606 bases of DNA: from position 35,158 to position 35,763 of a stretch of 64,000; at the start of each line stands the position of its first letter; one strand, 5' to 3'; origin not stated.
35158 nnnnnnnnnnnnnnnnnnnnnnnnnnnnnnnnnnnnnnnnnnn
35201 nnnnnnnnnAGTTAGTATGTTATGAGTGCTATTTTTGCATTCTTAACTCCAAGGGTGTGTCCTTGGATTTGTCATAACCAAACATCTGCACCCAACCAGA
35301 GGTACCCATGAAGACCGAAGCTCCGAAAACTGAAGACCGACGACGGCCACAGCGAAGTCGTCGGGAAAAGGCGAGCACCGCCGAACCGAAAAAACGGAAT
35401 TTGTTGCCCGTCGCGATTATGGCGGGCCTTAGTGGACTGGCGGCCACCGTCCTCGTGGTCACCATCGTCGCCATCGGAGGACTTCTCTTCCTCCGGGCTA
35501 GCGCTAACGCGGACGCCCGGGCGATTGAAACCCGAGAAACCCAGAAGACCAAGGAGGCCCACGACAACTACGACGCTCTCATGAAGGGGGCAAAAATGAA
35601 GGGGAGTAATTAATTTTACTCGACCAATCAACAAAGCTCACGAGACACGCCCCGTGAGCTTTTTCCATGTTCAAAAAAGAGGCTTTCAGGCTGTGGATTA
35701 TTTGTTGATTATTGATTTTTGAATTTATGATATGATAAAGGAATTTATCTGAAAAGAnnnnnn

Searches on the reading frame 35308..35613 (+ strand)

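Call 47: search_protein_families(library=pfam, proteins=[window:35308-35613:+], max_evalue=1)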
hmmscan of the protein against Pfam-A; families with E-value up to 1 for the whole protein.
window:35308-35613:+ (101 aa): 3 families
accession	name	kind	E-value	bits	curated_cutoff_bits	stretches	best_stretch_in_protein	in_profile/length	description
PF13190.11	PDGLE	-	0.031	14.5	27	1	48-90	6-50/102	PDGLE domain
PF01810.24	LysE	-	0.056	13.4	25.6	1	33-97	40-106/193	LysE type translocator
PF17231.7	DUF5305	-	0.12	12.3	29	1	16-92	96-163/217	Family of unknown function (DUF5305)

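Call 48: search_protein_families(library=phrogs, proteins=[window:35308-35613:+], max_evalue=1)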
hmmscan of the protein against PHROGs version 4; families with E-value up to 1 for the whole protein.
window:35308-35613:+ (101 aa): 0 families
